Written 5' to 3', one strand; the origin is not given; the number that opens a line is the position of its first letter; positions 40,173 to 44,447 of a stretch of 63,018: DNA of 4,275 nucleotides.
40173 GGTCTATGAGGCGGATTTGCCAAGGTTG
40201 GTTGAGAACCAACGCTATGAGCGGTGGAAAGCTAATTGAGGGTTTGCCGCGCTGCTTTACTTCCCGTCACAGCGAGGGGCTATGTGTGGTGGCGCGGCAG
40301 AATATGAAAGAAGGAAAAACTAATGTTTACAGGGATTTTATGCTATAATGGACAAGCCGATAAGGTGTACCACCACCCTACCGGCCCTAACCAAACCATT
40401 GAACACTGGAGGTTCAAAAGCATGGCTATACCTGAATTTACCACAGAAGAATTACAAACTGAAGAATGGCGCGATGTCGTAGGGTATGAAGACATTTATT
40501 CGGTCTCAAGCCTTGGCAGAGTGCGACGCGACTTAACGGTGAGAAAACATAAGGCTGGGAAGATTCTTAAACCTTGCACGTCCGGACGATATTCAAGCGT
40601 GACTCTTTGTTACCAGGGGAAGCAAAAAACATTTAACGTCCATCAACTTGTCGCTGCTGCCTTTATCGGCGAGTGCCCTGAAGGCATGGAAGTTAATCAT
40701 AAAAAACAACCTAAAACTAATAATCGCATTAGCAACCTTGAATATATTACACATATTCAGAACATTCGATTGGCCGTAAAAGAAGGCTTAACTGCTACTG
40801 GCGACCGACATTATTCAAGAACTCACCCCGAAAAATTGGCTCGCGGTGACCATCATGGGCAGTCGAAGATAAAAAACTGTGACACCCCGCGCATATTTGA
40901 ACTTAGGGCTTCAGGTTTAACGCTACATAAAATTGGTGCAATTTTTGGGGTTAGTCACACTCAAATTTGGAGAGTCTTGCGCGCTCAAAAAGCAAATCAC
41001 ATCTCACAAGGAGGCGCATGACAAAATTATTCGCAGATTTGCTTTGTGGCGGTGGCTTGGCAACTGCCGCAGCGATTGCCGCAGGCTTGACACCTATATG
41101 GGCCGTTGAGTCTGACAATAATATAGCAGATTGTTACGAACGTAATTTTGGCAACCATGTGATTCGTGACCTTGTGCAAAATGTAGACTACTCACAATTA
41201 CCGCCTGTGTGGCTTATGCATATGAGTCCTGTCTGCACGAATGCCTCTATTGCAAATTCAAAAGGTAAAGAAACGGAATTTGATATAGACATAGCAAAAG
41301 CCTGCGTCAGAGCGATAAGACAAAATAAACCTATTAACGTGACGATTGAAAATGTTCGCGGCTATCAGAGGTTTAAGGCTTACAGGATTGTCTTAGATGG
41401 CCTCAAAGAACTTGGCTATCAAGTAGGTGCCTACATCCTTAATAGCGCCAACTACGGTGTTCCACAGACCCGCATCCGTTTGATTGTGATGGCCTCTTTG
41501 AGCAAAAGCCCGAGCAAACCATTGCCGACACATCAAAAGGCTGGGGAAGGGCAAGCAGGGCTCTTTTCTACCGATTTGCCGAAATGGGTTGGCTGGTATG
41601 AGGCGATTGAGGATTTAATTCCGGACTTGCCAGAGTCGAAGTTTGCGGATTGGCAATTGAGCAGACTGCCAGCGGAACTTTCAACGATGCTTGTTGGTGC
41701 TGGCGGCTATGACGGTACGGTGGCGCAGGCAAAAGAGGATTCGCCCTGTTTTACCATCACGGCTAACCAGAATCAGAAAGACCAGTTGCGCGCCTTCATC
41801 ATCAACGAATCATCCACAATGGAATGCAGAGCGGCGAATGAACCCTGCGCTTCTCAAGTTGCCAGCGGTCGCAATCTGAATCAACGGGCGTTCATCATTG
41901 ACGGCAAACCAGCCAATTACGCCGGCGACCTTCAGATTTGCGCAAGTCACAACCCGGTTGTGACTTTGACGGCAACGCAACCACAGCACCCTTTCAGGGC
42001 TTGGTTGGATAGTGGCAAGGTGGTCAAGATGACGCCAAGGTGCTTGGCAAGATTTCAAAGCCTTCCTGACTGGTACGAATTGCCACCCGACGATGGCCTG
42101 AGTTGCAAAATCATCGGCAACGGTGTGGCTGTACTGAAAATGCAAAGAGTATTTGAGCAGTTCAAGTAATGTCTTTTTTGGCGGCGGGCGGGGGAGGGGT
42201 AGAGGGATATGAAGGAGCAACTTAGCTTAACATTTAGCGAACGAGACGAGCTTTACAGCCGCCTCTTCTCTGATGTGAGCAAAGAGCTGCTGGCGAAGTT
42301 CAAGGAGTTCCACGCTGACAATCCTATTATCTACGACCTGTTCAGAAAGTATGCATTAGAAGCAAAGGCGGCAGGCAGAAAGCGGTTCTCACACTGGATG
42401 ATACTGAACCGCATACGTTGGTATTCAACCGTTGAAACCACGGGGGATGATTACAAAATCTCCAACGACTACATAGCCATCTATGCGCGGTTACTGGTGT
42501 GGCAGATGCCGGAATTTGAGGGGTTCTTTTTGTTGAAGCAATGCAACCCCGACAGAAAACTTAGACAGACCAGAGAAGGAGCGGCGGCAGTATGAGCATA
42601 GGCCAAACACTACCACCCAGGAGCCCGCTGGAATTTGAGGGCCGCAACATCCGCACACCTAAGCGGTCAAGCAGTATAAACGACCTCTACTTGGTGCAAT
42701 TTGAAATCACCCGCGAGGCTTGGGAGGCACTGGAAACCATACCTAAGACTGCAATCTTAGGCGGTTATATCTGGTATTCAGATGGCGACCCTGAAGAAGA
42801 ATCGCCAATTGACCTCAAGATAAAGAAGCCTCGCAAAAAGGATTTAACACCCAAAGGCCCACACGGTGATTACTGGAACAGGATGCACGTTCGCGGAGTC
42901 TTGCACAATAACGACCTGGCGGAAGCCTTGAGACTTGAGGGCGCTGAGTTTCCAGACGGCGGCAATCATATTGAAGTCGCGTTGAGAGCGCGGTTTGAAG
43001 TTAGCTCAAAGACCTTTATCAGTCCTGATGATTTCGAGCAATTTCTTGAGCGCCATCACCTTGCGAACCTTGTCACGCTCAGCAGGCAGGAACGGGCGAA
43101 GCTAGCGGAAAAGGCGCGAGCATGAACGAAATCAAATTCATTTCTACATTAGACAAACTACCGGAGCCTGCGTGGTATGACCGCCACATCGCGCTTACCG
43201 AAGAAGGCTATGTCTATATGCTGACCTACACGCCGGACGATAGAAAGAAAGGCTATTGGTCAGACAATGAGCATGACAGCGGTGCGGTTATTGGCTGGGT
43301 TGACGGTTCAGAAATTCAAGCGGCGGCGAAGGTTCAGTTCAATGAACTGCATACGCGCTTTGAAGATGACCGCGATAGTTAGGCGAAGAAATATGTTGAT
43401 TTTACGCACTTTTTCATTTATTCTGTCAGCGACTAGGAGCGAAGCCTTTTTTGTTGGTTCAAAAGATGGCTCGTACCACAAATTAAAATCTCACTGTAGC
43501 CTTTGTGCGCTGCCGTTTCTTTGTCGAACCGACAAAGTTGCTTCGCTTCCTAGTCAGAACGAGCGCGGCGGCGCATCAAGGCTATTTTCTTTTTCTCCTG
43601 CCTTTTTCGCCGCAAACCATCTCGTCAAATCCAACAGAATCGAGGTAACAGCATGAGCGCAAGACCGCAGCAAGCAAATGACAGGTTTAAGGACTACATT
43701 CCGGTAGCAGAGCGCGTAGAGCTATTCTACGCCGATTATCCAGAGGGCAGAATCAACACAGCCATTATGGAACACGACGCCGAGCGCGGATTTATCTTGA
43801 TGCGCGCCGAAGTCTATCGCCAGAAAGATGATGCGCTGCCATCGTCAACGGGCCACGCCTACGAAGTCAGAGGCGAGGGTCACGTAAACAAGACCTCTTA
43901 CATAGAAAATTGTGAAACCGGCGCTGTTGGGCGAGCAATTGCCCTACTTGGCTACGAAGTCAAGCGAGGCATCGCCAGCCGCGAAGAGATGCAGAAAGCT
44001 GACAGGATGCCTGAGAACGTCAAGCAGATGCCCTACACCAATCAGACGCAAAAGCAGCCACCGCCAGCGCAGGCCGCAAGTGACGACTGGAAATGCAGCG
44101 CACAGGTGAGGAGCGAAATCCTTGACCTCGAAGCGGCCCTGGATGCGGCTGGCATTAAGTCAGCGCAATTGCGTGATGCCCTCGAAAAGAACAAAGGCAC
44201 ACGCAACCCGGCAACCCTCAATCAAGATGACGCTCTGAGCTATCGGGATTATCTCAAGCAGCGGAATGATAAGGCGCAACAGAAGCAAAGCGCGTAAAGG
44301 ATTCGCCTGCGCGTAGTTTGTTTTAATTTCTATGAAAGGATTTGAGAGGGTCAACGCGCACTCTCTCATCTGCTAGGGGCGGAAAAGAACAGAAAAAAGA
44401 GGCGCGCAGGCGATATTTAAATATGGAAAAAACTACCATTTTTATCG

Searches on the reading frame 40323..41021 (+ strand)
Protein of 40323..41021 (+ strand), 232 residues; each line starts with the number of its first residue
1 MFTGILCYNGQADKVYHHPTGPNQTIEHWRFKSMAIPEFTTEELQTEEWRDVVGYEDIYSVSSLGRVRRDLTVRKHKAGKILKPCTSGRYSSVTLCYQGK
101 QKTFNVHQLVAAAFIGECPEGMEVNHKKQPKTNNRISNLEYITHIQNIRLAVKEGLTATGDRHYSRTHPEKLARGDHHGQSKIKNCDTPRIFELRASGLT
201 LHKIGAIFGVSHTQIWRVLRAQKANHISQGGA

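Call 14: search_protein_families(library=pfam, proteins=[window:40323-41021:+], max_evalue=0.01)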
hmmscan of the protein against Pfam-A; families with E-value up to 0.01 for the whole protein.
window:40323-41021:+ (232 aa): 4 families
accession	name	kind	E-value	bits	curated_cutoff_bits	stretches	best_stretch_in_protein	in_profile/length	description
PF13392.12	HNH_3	-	1.3e-11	44.4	24.8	1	106-147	3-44/46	HNH endonuclease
PF07463.16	NUMOD4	-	3.7e-10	40.3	23.4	1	47-95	1-48/49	NUMOD4 motif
PF13384.12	HTH_23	-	0.00073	19.7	24.6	1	190-221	9-40/50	Homeodomain-like domain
PF02796.21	HTH_7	-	0.0095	16.5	23.8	0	187-222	10-45/45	Helix-turn-helix domain of resolvase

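Call 15: search_protein_families(library=phrogs, proteins=[window:40323-41021:+], max_evalue=0.01)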
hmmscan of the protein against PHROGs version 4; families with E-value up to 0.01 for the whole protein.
window:40323-41021:+ (232 aa): 13 families
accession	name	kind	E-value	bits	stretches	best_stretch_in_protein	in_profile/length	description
phrog_59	-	DNA, RNA and nucleotide metabolism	5.7e-41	142.3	1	42-227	133-275/423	HNH endonuclease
phrog_1492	-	DNA, RNA and nucleotide metabolism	3.1e-37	129.7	1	41-156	39-164/414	HNH endonuclease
phrog_959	-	DNA, RNA and nucleotide metabolism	9.5e-31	107.4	1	45-169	4-124/138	HNH endonuclease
phrog_99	-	DNA, RNA and nucleotide metabolism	2.5e-15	58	1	42-149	107-203/383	HNH endonuclease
phrog_826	-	DNA, RNA and nucleotide metabolism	1.2e-08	35.8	1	87-149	94-156/281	HNH endonuclease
phrog_15471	-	DNA, RNA and nucleotide metabolism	9.9e-07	29.8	1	88-167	16-97/183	HNH endonuclease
phrog_37683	-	unknown function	1.9e-06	28.2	1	57-151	119-208/279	-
phrog_7545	-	DNA, RNA and nucleotide metabolism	4e-06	28.1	1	98-149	78-131/160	HNH endonuclease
phrog_30377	-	DNA, RNA and nucleotide metabolism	5.1e-06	27.6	1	106-155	12-59/82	HNH endonuclease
phrog_4578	-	DNA, RNA and nucleotide metabolism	9.3e-06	26.6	1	97-149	5-57/130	HNH endonuclease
phrog_11376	-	unknown function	0.00033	21.9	1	176-227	36-87/134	-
phrog_21800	-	unknown function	0.0063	17.4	0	47-71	2-26/63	-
phrog_6156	-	DNA, RNA and nucleotide metabolism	0.0073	16.6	0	173-226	176-229/261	endonuclease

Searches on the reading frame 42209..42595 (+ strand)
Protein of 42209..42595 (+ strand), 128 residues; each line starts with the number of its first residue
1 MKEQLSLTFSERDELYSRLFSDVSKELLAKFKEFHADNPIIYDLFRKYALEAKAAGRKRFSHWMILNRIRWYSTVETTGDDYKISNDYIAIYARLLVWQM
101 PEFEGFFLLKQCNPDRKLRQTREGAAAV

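Call 14: search_protein_families(library=pfam, proteins=[window:42209-42595:+], max_evalue=0.01)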
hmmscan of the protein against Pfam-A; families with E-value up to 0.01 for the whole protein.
window:42209-42595:+ (128 aa): 0 families

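Call 15: search_protein_families(library=phrogs, proteins=[window:42209-42595:+], max_evalue=0.01)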
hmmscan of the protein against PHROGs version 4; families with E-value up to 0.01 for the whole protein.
window:42209-42595:+ (128 aa): 1 family
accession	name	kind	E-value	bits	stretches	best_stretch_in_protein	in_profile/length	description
phrog_13625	-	unknown function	1.7e-23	83.5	1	29-115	6-92/94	-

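Call 26: search_dna_similar(query=window:42209-42595:+, collection=phages, mode=protein, max_rows=15)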
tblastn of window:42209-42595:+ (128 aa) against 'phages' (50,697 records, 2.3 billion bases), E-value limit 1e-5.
Records with a match: 56; places in all: 56; records where one place covers at least 80% of the query: 1.
Best place of each record, by identity: <60% 56.
By first word of the organism name: Acinetobacter 23; Polaribacter 17; Mycobacterium 10; Mesorhizobium 2; Pelagibacter 1; Roseobacter 1; Tunturiibacter 1; Brevundimonas 1.
By host as written in the record: Polaribacter sp. HaHaR_3_91 11; Acinetobacter baumannii 10; Polaribacter sp. R2A056_3_33 6; - 4; Mycobacterium smegmatis mc2 155 4; Acinetobacter baumannii Acb8/09 2; Mesorhizobium loti R7ANS 2; Acinetobacter sp. 2; and 13 more.
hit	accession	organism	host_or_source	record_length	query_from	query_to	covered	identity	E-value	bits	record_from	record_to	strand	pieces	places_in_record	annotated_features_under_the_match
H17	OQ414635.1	Pelagibacter phage EXVC031P Hodr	Candidadtus Pelagibacter sp. HTCC1062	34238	24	115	72%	43.5%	4e-18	84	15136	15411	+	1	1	hypothetical protein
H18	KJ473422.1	Acinetobacter phage vB_AbaM_Acibel004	Acinetobacter baumannii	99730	23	111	70%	42.6%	1e-16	80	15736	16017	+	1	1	hypothetical protein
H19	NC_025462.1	Acinetobacter phage vB_AbaM_Acibel004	Acinetobacter baumannii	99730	23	111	70%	42.6%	1e-16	80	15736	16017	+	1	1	hypothetical protein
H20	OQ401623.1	Roseobacter phage CRP-901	Roseobacter sp. FZCC0083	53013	7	111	82%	35.2%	8e-9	57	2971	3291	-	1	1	hypothetical protein | bifunctional DNA primase/polymerase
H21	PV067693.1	Acinetobacter phage Acba_22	Acinetobacter sp. 34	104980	30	111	64%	44.8%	2e-17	82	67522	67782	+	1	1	hypothetical protein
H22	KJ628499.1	Acinetobacter phage vB_AbaM_phiAbaA1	Acinetobacter baumannii Acb8/09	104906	30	111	64%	44.8%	2e-17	82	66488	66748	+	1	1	hypothetical protein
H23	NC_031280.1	Acinetobacter phage vB_AbaM_phiAbaA1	Acinetobacter baumannii Acb8/09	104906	30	111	64%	44.8%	2e-17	82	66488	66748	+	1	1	hypothetical protein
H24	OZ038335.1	Acinetobacter phage vB_AbaM_KissB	-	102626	30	111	64%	44.8%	3e-17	82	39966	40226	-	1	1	hypothetical protein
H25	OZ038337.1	Acinetobacter phage vB_AbaM_Rocket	-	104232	30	111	64%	44.8%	3e-17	82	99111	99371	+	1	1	hypothetical protein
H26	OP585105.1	Acinetobacter phage vB_AbaM_CP14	Acinetobacter baumannii AB14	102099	17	111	74%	38.0%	9e-14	72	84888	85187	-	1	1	hypothetical protein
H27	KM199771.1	Mesorhizobium phage vB_MloP_Lo5R7ANS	Mesorhizobium loti R7ANS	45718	21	113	73%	38.7%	5e-16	78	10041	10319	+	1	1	hypothetical protein | putative RtcB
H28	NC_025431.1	Mesorhizobium phage vB_MloP_Lo5R7ANS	Mesorhizobium loti R7ANS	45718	21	113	73%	38.7%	5e-16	78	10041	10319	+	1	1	hypothetical protein | tRNA splicing ligase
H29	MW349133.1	Acinetobacter phage Liucustia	Acinetobacter baumannii NIPH201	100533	17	111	74%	37.0%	5e-15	76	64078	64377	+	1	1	hypothetical protein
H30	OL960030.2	Acinetobacter phage vB_AbaM_P1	Acinetobacter baumannii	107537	17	111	74%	37.0%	1e-14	74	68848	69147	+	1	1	hypothetical protein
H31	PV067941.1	Acinetobacter phage UOL-KIMZ-24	Acinetobacter sp.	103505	17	111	74%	37.0%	2e-14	74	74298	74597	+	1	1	none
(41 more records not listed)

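Call 28: find_encoding_contigs(protein=window:42209-42595:+, flank=4000, max_places=10)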
Protein window:42209-42595:+ (128 aa): 2 contigs read that carry it; 2 places shown.
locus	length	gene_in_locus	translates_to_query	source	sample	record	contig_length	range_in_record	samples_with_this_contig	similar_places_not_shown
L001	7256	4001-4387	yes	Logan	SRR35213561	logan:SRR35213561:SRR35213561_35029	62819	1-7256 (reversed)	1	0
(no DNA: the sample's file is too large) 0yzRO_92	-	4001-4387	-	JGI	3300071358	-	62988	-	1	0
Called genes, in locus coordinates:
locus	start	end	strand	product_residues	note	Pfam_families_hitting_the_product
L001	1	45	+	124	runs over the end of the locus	-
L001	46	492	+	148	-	-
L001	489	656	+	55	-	-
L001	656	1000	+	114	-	-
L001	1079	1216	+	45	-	-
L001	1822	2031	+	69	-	-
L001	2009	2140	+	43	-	-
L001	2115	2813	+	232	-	PF07463:NUMOD4, PF13392:HNH_3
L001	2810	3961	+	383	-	PF00145:DNA_methylase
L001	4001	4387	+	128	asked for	-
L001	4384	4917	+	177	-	-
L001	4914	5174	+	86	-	-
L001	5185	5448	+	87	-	-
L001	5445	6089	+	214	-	PF27148:Slr1353_N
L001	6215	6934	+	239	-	PF10544:T5orf172, PF13455:MUG113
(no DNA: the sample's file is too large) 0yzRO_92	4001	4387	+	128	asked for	-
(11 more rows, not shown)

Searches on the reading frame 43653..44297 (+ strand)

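Call 61: search_protein_families(library=phrogs, proteins=[window:43653-44297:+], max_evalue=0.001)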
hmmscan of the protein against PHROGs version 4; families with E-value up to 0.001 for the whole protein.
window:43653-44297:+ (214 aa): 3 families
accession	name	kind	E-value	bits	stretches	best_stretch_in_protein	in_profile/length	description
phrog_11717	-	unknown function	5e-36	125.4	1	9-139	24-150/208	-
phrog_23738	-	unknown function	1.1e-32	114.3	1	10-126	5-124/198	-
phrog_30033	-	unknown function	0.0005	21.4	1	5-27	15-37/43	-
